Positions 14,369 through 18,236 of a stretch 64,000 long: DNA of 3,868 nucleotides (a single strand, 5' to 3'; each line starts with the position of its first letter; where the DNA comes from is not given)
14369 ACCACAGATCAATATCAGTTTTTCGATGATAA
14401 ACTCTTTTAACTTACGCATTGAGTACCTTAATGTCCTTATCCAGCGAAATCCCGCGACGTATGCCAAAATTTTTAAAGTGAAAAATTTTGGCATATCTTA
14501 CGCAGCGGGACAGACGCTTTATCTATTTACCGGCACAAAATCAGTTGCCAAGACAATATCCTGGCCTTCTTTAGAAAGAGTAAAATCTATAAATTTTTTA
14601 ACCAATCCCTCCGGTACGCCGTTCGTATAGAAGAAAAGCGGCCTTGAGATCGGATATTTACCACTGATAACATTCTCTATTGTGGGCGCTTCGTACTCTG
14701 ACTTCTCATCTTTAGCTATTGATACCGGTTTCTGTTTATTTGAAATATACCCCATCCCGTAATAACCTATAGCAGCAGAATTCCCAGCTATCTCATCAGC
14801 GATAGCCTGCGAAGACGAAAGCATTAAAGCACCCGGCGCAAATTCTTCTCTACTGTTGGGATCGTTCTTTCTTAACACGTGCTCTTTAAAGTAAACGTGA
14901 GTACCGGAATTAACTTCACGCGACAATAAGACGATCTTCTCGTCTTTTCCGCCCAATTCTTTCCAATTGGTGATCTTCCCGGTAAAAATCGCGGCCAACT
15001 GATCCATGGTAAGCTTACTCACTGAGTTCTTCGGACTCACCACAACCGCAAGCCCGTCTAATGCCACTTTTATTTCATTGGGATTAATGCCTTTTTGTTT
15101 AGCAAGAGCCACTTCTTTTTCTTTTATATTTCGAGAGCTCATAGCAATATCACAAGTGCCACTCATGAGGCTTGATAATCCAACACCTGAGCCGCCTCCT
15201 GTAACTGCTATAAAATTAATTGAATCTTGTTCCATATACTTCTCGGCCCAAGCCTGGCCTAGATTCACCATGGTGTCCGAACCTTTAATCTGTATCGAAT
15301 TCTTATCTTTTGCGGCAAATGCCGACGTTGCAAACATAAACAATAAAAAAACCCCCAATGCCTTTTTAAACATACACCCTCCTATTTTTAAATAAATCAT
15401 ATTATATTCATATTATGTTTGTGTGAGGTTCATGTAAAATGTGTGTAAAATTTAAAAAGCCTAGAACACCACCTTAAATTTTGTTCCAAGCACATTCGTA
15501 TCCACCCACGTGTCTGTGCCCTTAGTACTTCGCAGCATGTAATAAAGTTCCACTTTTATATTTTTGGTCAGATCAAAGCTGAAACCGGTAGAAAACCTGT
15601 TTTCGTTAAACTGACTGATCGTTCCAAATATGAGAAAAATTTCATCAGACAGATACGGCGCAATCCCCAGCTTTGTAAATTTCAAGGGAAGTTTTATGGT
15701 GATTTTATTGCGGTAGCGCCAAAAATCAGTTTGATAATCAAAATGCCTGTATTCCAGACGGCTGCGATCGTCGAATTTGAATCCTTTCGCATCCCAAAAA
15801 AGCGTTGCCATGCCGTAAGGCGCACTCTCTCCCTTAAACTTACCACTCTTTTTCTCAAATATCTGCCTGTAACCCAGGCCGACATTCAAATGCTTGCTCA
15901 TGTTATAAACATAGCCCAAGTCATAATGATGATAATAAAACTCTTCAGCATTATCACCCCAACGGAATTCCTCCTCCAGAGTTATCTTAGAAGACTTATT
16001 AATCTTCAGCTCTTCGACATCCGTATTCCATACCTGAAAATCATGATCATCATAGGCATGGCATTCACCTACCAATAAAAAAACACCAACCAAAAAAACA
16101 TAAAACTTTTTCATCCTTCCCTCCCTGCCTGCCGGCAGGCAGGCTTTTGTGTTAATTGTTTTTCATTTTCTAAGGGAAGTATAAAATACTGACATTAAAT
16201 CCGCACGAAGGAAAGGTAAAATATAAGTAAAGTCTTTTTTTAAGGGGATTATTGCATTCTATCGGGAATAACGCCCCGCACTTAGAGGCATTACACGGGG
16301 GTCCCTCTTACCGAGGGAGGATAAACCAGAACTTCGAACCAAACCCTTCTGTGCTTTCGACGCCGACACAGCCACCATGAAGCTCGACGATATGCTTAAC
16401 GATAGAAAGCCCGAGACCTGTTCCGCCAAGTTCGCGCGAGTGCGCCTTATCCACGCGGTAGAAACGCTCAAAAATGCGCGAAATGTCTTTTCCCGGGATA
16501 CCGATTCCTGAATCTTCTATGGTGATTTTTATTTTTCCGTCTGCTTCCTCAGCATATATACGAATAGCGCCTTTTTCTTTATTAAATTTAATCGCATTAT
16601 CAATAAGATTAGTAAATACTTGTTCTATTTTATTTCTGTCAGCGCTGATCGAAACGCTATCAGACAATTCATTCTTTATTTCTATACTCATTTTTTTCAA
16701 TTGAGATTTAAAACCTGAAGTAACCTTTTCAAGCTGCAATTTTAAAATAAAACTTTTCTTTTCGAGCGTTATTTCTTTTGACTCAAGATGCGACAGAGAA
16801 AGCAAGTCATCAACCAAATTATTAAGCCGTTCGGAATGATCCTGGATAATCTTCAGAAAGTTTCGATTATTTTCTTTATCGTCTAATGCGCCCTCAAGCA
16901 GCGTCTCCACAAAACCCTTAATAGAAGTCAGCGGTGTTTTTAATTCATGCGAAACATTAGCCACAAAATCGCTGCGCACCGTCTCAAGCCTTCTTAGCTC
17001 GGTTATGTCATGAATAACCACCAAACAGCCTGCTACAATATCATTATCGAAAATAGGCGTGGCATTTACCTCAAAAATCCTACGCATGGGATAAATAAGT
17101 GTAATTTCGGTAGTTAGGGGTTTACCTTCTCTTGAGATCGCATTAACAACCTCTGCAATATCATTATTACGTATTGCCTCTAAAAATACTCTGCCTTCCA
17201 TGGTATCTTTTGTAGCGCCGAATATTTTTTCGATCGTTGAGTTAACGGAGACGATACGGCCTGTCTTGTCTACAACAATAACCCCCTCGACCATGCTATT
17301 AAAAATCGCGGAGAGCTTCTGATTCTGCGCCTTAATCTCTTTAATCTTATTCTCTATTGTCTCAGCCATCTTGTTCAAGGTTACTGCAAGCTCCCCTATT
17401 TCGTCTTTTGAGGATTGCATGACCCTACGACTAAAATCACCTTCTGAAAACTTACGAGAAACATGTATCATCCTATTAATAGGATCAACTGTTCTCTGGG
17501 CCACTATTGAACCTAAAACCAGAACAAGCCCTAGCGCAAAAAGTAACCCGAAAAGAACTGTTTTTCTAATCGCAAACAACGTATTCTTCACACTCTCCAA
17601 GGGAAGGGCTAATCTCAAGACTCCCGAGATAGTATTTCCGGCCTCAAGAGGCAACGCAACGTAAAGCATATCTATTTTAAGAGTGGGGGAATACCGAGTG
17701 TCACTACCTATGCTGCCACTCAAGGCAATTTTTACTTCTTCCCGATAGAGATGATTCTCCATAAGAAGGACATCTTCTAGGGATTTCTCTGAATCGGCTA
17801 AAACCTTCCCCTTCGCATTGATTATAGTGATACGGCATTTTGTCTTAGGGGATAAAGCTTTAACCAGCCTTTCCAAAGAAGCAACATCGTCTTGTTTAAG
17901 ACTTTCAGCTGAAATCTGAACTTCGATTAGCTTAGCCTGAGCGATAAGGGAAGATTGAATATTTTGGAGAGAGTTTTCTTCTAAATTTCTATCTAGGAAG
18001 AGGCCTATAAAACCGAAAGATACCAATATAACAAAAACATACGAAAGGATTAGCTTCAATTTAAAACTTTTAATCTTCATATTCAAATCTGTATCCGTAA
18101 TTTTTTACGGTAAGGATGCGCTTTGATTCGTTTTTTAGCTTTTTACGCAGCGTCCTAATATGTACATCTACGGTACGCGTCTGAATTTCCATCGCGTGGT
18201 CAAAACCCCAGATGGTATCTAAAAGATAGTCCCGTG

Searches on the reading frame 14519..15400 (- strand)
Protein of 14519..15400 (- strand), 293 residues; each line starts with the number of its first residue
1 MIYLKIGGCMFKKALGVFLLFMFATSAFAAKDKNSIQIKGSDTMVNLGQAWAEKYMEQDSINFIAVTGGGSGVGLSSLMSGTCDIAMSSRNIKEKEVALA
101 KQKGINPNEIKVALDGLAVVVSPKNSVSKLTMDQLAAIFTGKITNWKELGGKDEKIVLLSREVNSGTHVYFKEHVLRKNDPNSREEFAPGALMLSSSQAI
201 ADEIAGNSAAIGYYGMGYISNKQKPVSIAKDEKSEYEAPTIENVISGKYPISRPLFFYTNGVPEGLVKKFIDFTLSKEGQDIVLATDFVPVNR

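Call 58: search_protein_families(library=pfam, proteins=[window:14519-15400:-], max_evalue=0.001)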
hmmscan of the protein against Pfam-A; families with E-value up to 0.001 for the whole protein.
window:14519-15400:- (293 aa): 4 families
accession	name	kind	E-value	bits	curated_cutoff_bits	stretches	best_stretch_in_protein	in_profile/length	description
PF12849.12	PBP_like_2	-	4e-48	164.9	27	1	30-278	4-267/267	PBP superfamily domain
PF12727.12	PBP_like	-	1.6e-13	50.7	27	1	52-220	1-155/193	PBP superfamily domain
PF01547.30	SBP_bac_1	-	9.5e-09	36.1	26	1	60-280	25-306/307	Bacterial extracellular solute-binding protein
PF13531.11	SBP_bac_11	-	0.00029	21.1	25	1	50-283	15-221/227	Bacterial extracellular solute-binding protein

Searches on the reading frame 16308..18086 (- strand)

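Call 59: search_protein_families(library=pfam, proteins=[window:16308-18086:-], max_evalue=0.001)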
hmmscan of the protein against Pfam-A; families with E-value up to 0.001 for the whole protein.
window:16308-18086:- (592 aa): 13 families
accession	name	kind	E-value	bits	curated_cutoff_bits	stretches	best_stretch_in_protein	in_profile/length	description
PF02518.31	HATPase_c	-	5.6e-31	107.7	26.4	1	483-591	2-108/111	Histidine kinase-, DNA gyrase B-, and HSP90-like ATPase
PF00512.31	HisKA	-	6.1e-22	77.9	26.9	1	371-436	2-65/66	His Kinase A (phospho-acceptor) domain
PF00672.30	HAMP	-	1.9e-12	47.7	25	1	195-245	2-52/53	HAMP domain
PF08448.16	PAS_4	-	3.4e-12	47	23.1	1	262-366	1-110/110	PAS fold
PF00989.32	PAS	-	2e-11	44.4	22.6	1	257-361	2-113/113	PAS fold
PF13426.13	PAS_9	-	2.6e-10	40.9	27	1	267-363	2-103/103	PAS domain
PF13188.13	PAS_8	-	7.2e-07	29.3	21.8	1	257-300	2-46/65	PAS domain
PF02743.24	dCache_1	-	6.5e-06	26.3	45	0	85-174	70-163/240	Cache domain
PF12860.13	PAS_7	-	8.3e-05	23.1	27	0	262-309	1-49/115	PAS fold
PF16736.11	sCache_like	-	8.4e-05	23.3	27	1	41-161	5-116/117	Single Cache-like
PF14501.12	HATPase_c_5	-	0.00012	22.4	22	1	487-581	6-93/102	GHKL domain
PF13589.12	HATPase_c_3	-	0.00017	22.1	25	1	487-560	3-77/137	Histidine kinase-, DNA gyrase B-, and HSP90-like ATPase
PF24820.1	Diguanyl_cycl_sensor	-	0.00055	20.3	28.1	0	263-301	3-41/109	Diguanylate cyclase-like sensor domain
